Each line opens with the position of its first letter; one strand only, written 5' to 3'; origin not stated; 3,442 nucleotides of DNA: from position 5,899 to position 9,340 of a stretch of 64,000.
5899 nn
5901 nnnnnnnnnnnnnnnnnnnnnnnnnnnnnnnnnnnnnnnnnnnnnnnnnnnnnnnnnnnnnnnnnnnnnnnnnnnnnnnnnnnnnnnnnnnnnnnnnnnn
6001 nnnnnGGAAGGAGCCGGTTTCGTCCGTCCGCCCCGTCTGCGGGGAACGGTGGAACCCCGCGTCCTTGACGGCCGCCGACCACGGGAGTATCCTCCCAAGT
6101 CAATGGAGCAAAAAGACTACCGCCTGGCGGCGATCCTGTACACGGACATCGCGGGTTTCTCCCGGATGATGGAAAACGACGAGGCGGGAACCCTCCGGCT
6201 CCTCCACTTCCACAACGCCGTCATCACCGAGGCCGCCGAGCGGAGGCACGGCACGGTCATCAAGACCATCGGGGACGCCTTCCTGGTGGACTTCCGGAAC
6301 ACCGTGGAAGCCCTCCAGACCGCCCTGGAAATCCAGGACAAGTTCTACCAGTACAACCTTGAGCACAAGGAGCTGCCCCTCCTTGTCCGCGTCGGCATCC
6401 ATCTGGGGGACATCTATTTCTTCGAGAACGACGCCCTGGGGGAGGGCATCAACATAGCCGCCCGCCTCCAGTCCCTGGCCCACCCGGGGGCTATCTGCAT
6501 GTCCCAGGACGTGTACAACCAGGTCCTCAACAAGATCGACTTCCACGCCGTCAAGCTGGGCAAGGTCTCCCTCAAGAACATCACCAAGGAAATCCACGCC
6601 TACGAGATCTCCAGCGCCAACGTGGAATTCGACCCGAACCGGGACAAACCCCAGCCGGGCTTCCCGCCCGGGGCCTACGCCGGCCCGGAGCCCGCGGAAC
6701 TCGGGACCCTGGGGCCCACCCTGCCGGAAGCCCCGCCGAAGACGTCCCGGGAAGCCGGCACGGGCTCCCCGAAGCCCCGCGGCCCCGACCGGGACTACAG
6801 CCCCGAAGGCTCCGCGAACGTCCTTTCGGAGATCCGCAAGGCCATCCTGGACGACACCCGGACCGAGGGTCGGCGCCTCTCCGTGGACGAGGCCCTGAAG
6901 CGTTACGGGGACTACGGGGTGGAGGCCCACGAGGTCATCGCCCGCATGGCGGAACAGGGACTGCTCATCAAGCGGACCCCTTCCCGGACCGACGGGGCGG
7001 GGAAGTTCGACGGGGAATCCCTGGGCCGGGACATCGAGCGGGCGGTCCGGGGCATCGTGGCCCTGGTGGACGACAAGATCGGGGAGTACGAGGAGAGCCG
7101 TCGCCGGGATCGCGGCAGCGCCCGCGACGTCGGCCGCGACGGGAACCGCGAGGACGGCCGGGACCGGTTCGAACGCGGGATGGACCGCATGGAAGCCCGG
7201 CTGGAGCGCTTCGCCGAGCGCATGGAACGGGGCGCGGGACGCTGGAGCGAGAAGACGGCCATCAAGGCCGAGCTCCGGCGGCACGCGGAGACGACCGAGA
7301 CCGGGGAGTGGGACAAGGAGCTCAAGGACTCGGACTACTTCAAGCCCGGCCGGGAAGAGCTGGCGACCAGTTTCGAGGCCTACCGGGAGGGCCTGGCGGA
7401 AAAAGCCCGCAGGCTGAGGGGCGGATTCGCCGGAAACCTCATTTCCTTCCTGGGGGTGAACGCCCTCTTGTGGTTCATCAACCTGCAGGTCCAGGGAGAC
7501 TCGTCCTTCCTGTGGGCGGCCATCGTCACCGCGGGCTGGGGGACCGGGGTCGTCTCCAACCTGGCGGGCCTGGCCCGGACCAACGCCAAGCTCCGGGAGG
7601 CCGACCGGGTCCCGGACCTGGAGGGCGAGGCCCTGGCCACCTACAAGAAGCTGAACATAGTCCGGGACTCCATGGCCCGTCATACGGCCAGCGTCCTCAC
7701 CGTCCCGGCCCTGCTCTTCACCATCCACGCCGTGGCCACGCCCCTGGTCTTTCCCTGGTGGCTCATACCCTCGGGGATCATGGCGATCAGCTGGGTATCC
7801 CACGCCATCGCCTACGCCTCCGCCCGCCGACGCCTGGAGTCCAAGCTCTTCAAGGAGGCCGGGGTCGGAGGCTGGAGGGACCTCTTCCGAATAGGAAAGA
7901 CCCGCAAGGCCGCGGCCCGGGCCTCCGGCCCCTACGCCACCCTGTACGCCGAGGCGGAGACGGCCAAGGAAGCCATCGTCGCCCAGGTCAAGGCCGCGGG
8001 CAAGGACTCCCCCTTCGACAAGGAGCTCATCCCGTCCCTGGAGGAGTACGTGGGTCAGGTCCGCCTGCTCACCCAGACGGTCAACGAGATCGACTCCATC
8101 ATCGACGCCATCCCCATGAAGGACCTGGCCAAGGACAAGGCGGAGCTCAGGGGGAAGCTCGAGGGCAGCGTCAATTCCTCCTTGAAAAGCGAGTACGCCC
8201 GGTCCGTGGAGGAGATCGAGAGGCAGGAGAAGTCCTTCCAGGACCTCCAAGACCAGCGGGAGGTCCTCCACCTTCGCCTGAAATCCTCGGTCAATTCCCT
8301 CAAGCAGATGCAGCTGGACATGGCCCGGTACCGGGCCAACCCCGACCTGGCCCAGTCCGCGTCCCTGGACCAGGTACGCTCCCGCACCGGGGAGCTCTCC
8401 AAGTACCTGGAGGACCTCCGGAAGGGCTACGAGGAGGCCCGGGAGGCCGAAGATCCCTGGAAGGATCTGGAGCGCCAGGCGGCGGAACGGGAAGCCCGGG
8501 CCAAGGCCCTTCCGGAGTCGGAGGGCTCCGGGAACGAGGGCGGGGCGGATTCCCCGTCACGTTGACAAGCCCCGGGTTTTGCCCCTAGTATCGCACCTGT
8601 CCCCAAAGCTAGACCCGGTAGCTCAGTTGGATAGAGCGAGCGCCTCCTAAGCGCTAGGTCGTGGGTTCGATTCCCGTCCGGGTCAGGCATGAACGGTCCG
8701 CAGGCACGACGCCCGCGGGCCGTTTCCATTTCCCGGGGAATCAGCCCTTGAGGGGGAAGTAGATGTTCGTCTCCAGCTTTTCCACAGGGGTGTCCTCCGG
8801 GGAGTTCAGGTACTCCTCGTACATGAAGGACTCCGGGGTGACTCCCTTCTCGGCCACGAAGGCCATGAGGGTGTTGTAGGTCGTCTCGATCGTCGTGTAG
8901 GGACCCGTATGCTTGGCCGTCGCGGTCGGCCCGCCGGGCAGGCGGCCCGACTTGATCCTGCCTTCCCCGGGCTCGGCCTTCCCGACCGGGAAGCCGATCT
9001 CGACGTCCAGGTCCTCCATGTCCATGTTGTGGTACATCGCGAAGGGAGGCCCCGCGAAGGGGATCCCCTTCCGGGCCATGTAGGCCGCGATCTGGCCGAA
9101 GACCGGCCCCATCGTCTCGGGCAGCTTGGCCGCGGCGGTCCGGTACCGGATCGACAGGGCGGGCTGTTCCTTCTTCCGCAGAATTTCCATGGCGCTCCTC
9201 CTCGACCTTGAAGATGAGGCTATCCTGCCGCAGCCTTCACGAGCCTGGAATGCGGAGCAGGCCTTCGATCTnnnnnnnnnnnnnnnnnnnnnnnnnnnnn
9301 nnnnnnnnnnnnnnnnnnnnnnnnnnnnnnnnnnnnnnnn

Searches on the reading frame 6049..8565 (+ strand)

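Call 31: search_protein_families(library=pfam, proteins=[window:6049-8565:+], max_evalue=0.001)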
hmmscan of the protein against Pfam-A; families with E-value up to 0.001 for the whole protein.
window:6049-8565:+ (838 aa): 2 families
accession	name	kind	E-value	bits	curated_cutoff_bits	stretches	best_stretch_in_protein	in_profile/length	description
PF00211.25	Guanylate_cyc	-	5.7e-17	62.3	21.9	1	21-187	3-181/183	Adenylate and Guanylate cyclase catalytic domain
PF13239.11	2TM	-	2.4e-07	31.1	24.8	1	452-506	5-56/79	2TM domain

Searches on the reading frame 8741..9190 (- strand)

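Call 31: search_protein_families(library=pfam, proteins=[window:8741-9190:-], max_evalue=0.001)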
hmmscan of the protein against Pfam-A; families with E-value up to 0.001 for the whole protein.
window:8741-9190:- (149 aa): 2 families
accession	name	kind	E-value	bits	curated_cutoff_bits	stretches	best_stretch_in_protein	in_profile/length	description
PF06445.20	GyrI-like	-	1.6e-20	74.3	26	1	2-148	4-155/155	GyrI-like small molecule binding domain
PF14526.11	Cass2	-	0.00018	22.2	27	1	49-146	50-149/150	Integron-associated effector binding protein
